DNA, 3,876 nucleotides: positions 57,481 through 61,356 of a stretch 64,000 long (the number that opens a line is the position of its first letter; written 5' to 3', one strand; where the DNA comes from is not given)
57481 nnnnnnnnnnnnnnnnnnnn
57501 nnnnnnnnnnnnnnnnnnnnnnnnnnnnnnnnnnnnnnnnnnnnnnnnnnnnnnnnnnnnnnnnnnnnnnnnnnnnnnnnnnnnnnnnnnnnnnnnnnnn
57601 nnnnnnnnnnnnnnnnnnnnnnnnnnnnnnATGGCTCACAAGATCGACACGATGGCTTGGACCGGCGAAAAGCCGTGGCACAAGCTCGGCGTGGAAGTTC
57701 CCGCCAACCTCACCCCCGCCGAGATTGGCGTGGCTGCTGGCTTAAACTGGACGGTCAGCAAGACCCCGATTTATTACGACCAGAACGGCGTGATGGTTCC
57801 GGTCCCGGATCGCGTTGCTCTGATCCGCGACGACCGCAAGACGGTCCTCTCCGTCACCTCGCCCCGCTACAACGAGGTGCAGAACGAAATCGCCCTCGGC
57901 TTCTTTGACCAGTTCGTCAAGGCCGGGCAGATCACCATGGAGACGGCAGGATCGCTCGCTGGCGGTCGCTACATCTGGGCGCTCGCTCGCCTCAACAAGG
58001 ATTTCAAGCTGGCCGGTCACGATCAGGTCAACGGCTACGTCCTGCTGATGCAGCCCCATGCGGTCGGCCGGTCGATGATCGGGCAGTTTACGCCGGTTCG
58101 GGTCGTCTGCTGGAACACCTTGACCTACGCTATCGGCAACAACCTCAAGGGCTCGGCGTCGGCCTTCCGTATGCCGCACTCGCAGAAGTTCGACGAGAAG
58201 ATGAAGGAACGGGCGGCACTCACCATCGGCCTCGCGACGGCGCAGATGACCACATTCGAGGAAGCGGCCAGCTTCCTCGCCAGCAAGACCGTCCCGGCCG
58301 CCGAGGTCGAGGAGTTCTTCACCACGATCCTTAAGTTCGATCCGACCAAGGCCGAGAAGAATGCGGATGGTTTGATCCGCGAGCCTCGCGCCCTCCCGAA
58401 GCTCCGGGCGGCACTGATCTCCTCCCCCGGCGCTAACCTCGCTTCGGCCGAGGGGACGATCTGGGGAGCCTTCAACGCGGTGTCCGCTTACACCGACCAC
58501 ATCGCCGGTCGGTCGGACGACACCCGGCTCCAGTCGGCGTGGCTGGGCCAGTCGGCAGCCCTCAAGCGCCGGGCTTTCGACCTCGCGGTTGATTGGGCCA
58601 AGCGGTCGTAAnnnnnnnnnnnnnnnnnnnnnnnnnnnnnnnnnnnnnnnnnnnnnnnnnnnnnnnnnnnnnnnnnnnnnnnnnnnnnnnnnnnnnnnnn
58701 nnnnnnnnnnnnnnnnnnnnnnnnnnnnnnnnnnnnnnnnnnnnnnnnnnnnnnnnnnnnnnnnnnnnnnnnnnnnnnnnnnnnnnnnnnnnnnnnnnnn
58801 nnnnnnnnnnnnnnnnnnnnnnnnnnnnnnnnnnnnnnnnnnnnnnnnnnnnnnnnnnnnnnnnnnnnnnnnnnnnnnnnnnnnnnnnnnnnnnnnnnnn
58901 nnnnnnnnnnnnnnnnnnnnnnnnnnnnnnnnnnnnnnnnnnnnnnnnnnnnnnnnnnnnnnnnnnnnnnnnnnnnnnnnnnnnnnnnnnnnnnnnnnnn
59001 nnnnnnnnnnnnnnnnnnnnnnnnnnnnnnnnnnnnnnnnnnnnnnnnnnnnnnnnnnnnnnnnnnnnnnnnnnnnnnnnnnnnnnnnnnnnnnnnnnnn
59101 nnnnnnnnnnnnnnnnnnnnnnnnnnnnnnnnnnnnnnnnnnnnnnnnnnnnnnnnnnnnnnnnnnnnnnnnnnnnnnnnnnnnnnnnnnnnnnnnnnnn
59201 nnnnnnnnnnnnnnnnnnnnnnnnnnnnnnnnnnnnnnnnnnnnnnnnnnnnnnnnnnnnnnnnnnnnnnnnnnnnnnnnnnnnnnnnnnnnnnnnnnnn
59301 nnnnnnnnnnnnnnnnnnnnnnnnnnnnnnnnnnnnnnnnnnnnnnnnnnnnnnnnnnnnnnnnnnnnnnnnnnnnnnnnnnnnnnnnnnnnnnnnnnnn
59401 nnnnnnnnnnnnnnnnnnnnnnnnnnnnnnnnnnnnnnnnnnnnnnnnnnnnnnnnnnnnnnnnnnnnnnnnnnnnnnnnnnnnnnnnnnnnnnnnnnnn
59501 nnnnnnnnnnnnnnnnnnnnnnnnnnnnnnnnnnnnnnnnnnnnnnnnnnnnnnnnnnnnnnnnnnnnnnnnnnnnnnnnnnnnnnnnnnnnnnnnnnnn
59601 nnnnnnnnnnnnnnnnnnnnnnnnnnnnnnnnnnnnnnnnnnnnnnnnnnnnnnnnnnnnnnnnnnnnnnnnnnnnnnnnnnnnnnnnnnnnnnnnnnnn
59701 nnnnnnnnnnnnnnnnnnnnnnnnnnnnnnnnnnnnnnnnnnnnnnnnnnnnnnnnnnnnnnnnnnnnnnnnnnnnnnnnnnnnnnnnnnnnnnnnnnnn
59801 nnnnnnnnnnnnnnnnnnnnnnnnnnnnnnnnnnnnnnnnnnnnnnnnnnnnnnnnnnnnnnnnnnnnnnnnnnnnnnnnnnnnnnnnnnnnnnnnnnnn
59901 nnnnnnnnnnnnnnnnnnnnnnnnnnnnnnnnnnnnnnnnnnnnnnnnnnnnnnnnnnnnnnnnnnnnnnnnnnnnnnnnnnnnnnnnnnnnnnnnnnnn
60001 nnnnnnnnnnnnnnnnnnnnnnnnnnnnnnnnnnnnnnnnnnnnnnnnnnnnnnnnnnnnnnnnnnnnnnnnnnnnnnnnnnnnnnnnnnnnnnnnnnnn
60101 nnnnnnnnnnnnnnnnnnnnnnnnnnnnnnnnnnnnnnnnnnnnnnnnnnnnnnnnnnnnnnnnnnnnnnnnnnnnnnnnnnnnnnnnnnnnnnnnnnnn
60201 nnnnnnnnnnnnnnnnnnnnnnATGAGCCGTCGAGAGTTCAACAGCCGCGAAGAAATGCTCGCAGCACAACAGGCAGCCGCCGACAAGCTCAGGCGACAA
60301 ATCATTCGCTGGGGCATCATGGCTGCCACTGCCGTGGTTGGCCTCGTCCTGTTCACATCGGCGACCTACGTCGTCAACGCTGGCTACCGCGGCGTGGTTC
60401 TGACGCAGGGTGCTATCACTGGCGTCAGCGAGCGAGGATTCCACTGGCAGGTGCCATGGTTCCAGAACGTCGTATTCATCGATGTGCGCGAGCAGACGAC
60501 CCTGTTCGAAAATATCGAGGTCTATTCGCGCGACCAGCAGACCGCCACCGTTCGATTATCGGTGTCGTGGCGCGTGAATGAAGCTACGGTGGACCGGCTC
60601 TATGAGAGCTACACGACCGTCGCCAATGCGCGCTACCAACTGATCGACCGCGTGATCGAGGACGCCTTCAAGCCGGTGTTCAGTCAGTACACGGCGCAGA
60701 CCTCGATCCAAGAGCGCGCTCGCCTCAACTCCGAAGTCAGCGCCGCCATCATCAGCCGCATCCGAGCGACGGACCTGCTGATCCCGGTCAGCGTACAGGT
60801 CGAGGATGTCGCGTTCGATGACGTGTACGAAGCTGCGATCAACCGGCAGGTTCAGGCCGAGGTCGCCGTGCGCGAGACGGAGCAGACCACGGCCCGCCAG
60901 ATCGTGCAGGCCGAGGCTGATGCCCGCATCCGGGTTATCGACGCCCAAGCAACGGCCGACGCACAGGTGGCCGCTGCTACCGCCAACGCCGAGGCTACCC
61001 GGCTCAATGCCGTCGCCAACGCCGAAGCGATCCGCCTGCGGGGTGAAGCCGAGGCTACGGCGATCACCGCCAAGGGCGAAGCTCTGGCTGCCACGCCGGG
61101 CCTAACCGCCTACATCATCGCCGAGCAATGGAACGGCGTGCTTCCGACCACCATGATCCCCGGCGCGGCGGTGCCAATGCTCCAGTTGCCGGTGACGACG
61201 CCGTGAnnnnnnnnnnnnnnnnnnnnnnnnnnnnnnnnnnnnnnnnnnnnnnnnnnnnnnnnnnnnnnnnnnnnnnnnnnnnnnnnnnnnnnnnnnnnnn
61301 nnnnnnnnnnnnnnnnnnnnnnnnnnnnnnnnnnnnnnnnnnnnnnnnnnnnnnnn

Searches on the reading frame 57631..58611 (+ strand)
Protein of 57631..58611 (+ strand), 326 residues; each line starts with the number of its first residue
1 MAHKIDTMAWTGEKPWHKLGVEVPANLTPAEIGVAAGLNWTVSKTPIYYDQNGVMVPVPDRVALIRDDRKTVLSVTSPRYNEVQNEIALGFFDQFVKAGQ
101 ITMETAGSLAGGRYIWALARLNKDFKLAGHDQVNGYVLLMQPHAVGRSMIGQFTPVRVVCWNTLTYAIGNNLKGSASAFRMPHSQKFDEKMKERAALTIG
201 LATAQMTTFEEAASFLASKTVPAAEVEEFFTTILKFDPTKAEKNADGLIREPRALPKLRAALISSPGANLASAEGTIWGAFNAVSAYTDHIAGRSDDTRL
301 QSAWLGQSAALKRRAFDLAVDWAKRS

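Call 71: search_protein_families(library=pfam, proteins=[window:57631-58611:+], max_evalue=0.001)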
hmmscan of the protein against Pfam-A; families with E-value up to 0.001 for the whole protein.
window:57631-58611:+ (326 aa): 1 family
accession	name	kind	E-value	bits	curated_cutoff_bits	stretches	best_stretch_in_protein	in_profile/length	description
PF06067.16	DUF932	-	2.7e-44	152.1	23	1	72-304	1-227/227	Domain of unknown function (DUF932)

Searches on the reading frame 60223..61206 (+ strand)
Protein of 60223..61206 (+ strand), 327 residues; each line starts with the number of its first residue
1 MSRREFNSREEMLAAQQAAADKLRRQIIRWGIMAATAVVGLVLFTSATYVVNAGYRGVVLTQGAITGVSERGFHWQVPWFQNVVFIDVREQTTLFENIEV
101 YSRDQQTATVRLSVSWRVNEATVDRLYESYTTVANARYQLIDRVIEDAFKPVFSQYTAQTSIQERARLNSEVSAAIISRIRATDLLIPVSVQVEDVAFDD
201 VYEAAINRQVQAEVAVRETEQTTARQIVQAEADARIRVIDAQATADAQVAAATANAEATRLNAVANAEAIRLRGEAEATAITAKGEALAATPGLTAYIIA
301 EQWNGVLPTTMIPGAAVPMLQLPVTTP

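Call 71: search_protein_families(library=pfam, proteins=[window:60223-61206:+], max_evalue=0.001)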
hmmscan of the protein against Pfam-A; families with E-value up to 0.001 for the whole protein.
window:60223-61206:+ (327 aa): 2 families
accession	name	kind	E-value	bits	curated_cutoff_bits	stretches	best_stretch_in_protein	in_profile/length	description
PF01145.31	Band_7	-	9.1e-32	111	23.6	1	50-226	2-174/176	SPFH domain / Band 7 family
PF24636.1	DUF7633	-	0.00038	21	27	1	96-133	12-49/121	Domain of unknown function (DUF7633)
